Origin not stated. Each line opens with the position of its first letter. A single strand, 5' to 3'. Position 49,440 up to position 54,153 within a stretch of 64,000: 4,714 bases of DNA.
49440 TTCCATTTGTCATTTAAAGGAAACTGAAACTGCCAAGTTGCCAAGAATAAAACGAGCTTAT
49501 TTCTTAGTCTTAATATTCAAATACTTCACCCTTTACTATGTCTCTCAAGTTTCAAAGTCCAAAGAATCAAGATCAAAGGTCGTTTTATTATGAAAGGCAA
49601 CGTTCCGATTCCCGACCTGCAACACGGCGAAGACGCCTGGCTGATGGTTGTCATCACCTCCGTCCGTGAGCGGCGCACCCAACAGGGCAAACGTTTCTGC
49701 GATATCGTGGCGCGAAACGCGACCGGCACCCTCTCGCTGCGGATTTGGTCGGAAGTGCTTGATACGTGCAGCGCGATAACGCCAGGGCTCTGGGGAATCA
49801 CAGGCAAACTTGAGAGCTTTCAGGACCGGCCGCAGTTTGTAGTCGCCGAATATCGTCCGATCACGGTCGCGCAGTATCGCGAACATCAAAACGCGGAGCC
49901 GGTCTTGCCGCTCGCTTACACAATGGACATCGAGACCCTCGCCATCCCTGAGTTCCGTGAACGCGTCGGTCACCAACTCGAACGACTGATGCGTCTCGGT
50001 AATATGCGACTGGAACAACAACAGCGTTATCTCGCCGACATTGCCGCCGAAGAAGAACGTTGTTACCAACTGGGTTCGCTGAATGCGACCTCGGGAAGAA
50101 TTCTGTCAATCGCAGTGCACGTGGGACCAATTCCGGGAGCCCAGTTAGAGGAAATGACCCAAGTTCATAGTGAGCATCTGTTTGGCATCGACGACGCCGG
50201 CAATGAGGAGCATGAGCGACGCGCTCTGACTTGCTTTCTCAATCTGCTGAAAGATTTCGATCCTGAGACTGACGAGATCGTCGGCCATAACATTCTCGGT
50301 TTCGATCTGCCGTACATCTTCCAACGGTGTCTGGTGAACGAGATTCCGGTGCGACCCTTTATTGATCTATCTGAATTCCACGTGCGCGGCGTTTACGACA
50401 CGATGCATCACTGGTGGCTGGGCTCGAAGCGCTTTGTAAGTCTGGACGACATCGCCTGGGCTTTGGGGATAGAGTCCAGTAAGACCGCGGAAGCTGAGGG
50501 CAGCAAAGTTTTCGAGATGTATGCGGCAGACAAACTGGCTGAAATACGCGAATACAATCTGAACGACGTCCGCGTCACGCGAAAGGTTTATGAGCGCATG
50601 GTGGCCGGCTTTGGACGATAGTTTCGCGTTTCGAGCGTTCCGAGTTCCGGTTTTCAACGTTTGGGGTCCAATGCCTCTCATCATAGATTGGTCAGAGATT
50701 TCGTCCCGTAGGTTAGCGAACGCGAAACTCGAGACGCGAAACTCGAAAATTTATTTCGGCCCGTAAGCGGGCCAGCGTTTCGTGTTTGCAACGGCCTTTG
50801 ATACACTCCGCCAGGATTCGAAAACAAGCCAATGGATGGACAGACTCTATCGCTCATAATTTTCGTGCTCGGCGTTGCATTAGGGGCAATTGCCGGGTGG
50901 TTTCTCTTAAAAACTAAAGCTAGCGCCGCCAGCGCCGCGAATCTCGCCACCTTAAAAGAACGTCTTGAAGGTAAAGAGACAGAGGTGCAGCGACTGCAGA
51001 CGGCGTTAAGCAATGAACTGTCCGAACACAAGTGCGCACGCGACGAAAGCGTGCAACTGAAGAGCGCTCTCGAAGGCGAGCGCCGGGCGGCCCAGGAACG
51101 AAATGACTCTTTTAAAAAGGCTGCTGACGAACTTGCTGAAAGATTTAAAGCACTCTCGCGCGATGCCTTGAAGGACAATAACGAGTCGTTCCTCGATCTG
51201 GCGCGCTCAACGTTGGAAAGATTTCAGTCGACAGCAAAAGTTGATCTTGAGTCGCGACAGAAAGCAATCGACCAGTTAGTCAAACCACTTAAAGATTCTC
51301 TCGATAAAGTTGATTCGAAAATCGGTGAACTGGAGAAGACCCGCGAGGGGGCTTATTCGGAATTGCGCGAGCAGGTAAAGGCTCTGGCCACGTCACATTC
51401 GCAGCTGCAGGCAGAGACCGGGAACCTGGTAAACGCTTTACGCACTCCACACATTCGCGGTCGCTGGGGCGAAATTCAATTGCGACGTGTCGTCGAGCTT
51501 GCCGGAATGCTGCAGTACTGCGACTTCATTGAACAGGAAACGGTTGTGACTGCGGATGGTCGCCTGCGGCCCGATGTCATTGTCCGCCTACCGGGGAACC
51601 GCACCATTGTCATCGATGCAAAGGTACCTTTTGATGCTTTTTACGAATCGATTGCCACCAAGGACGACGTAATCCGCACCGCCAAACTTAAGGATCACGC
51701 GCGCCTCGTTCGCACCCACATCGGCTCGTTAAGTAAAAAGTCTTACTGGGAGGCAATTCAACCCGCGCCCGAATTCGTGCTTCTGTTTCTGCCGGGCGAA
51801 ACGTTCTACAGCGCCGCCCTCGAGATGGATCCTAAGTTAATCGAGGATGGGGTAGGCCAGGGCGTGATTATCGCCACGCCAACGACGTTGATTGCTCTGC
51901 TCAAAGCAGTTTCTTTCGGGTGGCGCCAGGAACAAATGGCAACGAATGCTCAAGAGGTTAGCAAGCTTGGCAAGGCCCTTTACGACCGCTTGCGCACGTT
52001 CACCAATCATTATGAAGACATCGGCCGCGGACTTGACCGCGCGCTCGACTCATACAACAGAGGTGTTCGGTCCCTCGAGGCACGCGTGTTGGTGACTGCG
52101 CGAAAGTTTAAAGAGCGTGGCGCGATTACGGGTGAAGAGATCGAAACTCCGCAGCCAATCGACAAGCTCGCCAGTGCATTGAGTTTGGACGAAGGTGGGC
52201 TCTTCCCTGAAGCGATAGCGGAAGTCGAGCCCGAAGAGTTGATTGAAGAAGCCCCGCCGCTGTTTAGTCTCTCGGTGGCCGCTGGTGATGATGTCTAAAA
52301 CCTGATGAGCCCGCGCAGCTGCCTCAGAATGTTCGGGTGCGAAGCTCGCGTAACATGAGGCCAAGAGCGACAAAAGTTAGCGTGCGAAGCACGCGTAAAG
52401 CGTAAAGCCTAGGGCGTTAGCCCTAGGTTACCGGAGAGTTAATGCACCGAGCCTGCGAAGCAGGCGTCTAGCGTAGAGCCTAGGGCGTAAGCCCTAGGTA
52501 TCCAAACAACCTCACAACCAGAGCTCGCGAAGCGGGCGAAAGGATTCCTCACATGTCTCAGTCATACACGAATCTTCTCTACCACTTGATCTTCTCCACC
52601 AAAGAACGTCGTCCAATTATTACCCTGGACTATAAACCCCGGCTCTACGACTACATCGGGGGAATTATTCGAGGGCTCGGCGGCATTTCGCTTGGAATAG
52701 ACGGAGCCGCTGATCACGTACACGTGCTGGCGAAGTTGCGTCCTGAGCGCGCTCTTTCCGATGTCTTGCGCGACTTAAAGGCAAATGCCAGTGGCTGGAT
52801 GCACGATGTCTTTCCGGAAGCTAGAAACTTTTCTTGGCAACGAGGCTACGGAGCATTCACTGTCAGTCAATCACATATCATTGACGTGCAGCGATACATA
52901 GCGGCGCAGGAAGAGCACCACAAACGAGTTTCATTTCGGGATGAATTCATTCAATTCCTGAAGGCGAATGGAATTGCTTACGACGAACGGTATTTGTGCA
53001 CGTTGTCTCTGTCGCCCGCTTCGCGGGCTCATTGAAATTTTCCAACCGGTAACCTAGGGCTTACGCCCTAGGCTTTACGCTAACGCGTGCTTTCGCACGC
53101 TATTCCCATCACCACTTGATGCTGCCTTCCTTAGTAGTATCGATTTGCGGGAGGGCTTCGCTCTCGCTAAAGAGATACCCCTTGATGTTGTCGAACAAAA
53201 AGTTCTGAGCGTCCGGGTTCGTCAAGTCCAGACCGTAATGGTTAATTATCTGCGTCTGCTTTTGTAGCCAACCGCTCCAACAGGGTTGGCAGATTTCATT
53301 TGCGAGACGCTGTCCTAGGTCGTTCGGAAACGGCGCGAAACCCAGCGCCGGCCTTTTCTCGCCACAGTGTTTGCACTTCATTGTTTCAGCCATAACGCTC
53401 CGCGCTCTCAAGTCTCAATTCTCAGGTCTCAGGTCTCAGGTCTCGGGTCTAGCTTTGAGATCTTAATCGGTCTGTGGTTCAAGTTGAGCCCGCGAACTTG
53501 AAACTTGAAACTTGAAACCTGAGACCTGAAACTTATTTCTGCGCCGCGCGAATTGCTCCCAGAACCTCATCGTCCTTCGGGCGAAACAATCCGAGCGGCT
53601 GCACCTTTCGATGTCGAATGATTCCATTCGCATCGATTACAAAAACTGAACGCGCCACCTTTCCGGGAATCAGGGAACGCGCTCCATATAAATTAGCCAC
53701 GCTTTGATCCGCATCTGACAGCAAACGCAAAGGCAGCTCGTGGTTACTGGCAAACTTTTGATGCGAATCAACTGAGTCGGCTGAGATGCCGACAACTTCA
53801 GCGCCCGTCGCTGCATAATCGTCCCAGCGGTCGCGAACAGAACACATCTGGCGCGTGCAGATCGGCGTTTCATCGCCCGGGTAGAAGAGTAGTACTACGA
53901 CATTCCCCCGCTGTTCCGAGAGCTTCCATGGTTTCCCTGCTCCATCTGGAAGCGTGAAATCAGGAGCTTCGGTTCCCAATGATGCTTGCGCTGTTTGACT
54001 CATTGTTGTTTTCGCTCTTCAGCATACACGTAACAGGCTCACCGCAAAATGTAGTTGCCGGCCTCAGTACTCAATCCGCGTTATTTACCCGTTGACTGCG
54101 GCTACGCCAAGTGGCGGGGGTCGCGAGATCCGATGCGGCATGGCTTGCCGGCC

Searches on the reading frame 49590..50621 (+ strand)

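Call 24: search_protein_families(library=pfam, proteins=[window:49590-50621:+], max_evalue=0.01)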
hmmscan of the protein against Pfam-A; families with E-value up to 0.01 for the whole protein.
window:49590-50621:+ (343 aa): 3 families
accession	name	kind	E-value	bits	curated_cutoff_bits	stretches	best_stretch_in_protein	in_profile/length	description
PF10108.15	DNA_pol_B_exo2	-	6.4e-12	46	24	1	200-338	27-174/213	Predicted 3'-5' exonuclease related to the exonuclease domain of PolB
PF13482.12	RNase_H_2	-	6.9e-08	33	22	1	205-337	40-164/165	RNase_H superfamily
PF03104.25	DNA_pol_B_exo1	-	6.2e-06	26.2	23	1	201-247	138-179/242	DNA polymerase family B, exonuclease domain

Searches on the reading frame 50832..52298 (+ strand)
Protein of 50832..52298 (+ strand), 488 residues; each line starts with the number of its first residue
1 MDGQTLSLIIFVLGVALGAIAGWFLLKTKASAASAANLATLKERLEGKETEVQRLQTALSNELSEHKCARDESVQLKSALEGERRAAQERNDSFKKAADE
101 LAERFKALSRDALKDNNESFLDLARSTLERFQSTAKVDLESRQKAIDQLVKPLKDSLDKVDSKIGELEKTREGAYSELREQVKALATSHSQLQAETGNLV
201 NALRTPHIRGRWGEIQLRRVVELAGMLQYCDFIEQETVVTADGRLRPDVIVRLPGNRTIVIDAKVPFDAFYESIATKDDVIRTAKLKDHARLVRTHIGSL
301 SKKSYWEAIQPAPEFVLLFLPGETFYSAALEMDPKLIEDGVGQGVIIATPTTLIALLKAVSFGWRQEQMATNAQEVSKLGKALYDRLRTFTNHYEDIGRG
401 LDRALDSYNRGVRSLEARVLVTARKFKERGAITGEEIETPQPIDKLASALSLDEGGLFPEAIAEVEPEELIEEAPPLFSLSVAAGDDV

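Call 24: search_protein_families(library=pfam, proteins=[window:50832-52298:+], max_evalue=0.01)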
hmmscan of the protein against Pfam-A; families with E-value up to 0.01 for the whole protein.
window:50832-52298:+ (488 aa): 2 families
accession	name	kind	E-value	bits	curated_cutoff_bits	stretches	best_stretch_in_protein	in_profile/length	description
PF02646.22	RmuC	-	2.5e-99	332.5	26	1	145-433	2-288/291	RmuC family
PF06156.18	YabA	-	0.0053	17.8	30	0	37-104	9-76/103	Initiation control protein YabA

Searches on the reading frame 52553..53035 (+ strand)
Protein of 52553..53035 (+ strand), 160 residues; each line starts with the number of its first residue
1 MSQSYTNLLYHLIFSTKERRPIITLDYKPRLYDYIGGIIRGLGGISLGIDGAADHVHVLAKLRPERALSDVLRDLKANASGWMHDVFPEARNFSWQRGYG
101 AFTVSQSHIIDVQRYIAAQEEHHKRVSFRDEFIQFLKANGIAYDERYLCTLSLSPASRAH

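Call 24: search_protein_families(library=pfam, proteins=[window:52553-53035:+], max_evalue=0.01)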
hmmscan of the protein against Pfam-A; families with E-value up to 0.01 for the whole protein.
window:52553-53035:+ (160 aa): 1 family
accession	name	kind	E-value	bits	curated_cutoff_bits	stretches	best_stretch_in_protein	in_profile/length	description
PF01797.21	Y1_Tnp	-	1.5e-23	83.6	23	1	5-119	2-121/121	Transposase IS200 like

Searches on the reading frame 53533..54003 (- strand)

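Call 24: search_protein_families(library=pfam, proteins=[window:53533-54003:-], max_evalue=0.01)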
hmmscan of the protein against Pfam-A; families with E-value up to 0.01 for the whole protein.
window:53533-54003:- (156 aa): 2 families
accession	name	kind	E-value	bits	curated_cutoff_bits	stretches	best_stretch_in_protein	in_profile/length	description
PF00578.27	AhpC-TSA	-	5.3e-40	136.6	26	1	10-131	2-123/124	AhpC/TSA family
PF08534.16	Redoxin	-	1.3e-25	90.4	26.6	1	10-136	3-135/148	Redoxin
